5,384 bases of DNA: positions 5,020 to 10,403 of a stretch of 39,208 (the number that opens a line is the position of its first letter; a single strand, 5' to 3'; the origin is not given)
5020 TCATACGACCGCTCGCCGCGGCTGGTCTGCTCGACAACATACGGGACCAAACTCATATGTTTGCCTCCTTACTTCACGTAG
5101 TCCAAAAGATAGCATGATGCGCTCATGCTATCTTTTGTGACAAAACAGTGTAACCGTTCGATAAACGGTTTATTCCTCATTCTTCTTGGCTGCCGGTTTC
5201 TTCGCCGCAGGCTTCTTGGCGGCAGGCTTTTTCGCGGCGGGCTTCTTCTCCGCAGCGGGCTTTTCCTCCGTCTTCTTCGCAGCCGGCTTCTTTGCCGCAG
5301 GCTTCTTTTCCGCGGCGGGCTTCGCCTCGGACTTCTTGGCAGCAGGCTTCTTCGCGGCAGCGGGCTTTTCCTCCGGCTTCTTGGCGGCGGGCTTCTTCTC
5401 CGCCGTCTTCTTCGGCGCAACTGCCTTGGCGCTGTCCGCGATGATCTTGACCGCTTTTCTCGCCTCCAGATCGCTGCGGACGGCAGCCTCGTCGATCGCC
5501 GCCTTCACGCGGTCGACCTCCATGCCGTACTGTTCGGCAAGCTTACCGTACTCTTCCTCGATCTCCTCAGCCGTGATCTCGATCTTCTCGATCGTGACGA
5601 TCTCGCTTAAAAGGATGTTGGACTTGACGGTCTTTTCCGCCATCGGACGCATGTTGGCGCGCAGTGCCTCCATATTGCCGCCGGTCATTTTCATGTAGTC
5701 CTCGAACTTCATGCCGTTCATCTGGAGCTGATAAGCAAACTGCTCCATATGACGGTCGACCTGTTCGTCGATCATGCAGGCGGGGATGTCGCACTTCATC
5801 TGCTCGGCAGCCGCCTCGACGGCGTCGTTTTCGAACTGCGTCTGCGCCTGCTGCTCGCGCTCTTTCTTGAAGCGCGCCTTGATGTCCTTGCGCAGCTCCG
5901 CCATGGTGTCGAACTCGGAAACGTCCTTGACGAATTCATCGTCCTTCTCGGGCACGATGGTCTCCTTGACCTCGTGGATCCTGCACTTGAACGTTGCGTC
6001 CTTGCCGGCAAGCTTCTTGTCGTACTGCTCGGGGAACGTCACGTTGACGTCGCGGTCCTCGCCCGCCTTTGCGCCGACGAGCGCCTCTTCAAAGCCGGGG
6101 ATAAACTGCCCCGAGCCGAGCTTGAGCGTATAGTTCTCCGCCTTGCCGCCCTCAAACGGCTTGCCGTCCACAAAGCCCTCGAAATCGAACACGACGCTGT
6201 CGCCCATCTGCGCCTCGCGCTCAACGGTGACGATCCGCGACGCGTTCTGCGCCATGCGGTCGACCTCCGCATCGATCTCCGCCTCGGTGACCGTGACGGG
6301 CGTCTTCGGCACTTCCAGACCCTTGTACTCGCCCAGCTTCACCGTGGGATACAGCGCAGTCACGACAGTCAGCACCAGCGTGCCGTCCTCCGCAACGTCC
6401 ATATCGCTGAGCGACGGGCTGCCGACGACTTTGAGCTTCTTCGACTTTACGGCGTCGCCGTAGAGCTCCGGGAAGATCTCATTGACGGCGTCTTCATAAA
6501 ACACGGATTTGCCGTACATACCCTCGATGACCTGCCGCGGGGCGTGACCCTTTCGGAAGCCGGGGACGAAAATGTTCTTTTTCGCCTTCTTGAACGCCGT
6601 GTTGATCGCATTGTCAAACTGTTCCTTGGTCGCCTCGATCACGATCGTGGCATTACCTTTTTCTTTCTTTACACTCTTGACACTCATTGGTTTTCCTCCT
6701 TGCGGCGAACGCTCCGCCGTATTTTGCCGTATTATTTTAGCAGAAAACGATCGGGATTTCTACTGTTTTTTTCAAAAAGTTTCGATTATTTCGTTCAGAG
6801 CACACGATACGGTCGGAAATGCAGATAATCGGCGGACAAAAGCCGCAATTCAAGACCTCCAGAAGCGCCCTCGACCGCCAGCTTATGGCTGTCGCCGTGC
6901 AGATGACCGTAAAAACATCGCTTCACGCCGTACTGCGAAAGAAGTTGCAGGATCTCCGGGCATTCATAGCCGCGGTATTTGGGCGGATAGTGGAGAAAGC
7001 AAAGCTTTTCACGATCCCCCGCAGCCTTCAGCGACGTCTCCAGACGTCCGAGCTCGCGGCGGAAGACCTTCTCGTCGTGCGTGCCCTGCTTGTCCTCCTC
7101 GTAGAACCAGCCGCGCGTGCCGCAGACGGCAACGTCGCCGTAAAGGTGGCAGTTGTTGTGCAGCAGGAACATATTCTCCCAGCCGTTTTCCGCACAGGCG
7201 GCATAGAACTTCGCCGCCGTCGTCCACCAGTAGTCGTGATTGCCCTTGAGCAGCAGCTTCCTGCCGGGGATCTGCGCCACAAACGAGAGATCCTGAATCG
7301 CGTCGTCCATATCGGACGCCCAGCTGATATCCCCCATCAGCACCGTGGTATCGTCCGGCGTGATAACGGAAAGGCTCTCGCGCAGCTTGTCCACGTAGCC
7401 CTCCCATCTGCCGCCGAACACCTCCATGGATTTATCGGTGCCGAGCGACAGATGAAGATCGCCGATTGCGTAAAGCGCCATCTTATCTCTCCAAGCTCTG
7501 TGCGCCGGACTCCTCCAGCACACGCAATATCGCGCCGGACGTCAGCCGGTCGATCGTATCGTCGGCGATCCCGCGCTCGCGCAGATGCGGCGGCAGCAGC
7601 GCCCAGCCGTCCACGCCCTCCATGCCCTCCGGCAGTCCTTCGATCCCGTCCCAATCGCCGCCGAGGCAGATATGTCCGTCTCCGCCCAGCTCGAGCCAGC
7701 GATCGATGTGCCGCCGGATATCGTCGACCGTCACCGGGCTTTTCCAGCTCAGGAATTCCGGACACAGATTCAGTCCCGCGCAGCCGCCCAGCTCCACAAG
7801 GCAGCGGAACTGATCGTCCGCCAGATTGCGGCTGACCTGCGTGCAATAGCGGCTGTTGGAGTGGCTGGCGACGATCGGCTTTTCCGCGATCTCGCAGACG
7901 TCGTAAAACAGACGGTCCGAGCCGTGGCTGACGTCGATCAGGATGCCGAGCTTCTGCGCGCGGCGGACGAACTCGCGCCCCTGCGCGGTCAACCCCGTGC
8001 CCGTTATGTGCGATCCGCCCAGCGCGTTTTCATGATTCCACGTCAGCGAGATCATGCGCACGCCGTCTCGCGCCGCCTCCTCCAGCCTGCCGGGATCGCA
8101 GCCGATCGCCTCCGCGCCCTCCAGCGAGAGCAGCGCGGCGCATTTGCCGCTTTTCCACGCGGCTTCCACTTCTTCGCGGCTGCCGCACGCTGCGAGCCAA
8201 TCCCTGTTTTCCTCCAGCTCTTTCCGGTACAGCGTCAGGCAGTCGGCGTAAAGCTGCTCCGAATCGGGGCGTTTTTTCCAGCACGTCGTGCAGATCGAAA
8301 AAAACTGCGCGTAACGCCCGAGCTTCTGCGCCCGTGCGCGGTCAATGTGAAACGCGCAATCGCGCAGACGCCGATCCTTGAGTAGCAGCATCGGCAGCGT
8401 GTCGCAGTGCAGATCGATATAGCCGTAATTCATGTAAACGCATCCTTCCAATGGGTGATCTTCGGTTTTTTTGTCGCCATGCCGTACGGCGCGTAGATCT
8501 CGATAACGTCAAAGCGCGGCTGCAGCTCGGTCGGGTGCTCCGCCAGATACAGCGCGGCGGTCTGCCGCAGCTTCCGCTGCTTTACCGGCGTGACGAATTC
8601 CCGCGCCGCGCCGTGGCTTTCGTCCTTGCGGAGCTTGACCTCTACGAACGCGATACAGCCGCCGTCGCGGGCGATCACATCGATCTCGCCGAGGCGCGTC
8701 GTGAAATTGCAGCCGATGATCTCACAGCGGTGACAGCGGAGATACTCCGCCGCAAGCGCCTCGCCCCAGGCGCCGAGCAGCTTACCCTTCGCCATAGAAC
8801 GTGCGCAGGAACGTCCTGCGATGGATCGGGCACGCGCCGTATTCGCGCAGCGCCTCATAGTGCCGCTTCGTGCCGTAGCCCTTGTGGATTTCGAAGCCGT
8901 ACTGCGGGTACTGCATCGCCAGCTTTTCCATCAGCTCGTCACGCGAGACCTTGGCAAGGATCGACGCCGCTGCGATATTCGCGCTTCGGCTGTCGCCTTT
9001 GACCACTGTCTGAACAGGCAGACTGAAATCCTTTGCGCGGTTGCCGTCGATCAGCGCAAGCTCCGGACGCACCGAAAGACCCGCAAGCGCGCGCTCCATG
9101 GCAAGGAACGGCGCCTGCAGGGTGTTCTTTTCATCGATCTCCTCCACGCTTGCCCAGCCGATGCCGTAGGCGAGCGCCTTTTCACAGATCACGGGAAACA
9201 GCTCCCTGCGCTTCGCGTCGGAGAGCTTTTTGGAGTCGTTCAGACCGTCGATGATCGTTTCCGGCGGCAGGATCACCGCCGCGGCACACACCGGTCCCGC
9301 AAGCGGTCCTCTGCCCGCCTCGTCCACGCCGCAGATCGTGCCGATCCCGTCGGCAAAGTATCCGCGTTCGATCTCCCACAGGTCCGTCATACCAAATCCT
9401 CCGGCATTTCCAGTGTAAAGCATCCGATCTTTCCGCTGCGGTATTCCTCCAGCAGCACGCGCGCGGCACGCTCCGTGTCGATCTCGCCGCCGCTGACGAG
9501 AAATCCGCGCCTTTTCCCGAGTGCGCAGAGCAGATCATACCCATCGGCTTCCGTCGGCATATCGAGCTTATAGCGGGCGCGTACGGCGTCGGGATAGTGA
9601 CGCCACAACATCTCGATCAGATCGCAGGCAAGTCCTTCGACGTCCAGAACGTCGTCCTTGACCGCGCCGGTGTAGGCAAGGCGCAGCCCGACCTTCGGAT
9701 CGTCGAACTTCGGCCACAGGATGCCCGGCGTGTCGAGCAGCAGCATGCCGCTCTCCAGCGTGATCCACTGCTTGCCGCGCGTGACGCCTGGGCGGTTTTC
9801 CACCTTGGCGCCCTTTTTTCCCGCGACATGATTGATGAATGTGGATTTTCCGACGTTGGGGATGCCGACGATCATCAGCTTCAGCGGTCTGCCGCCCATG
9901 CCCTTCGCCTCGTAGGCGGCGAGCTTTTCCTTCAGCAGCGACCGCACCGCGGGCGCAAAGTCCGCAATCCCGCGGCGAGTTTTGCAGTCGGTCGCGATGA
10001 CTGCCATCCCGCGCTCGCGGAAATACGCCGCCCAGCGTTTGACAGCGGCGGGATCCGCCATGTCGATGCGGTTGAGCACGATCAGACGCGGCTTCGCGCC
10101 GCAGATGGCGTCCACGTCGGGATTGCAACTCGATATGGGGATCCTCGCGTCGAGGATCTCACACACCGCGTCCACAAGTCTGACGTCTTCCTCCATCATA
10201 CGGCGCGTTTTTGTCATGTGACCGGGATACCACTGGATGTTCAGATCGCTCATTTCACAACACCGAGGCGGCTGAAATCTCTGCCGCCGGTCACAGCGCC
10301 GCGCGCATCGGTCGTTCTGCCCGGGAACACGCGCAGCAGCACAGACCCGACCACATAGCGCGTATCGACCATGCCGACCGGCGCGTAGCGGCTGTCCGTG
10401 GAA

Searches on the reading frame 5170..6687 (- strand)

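Call 17: search_protein_families(library=pfam, proteins=[window:5170-6687:-], max_evalue=0.00001)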
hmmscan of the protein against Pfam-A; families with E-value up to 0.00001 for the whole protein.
window:5170-6687:- (505 aa): 4 families
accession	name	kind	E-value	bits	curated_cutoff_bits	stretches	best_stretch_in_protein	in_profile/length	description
PF05697.18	Trigger_N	-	3.1e-40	138.2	22.2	1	1-145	1-144/144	Bacterial trigger factor protein (TF)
PF05698.19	Trigger_C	-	2.7e-36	125.5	22.7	1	261-417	1-161/162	Bacterial trigger factor protein (TF) C-terminus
PF00254.34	FKBP_C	-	5.2e-19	68.8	21.1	1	157-228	3-78/94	FKBP-type peptidyl-prolyl cis-trans isomerase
PF07382.16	HC2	-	1.1e-07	32.6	40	1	395-502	27-139/194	Histone H1-like nucleoprotein HC2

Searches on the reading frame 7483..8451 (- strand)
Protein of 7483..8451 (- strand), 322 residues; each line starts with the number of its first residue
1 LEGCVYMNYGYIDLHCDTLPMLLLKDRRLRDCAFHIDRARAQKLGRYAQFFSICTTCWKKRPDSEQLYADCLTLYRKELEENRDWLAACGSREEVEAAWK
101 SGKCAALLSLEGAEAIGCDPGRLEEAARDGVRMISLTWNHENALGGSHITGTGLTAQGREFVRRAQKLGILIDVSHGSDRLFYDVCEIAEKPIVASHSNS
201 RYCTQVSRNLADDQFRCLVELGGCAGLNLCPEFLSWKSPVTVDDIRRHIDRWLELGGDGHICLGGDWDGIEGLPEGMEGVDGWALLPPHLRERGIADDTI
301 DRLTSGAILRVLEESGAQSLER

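Call 17: search_protein_families(library=pfam, proteins=[window:7483-8451:-], max_evalue=0.00001)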
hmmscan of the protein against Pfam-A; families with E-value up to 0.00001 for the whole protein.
window:7483-8451:- (322 aa): 1 family
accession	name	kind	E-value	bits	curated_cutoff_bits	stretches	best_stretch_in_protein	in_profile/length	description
PF01244.27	Peptidase_M19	-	1.5e-72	244.9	26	1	11-314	8-319/319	Membrane dipeptidase (Peptidase family M19)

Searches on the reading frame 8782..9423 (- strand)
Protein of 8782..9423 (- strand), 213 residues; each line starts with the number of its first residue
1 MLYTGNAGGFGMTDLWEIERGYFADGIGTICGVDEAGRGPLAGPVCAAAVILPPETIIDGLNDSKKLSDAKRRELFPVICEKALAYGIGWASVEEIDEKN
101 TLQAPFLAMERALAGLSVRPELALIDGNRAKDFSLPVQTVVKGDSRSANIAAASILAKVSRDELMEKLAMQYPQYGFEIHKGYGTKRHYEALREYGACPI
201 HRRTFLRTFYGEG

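Call 17: search_protein_families(library=pfam, proteins=[window:8782-9423:-], max_evalue=0.00001)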
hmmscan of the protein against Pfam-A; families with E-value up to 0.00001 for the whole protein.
window:8782-9423:- (213 aa): 1 family
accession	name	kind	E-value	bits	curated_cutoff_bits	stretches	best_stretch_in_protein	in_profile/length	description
PF01351.25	RNase_HII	-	2e-44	152.4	25.8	1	31-207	1-198/199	Ribonuclease HII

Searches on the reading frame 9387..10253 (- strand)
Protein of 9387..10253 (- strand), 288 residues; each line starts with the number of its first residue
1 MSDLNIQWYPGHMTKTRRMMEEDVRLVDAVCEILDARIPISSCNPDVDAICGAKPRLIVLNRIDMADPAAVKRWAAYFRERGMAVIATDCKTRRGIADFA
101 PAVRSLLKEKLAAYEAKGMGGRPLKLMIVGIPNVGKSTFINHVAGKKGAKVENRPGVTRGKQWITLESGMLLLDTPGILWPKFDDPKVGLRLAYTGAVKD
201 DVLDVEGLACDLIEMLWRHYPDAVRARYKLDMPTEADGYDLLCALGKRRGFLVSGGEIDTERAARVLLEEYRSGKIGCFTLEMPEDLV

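Call 17: search_protein_families(library=pfam, proteins=[window:9387-10253:-], max_evalue=0.00001)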
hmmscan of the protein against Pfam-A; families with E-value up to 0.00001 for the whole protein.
window:9387-10253:- (288 aa): 3 families
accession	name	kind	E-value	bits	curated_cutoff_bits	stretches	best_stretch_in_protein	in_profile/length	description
PF01926.29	MMR_HSR1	-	2e-16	60.5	21.9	1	126-196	2-72/113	50S ribosome-binding GTPase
PF02421.24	FeoB_N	-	3.5e-09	36.8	27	1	125-178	2-57/156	Ferrous iron transport protein B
PF03193.22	RsgA_GTPase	-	4.5e-08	33.5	30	0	127-178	110-168/174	RsgA GTPase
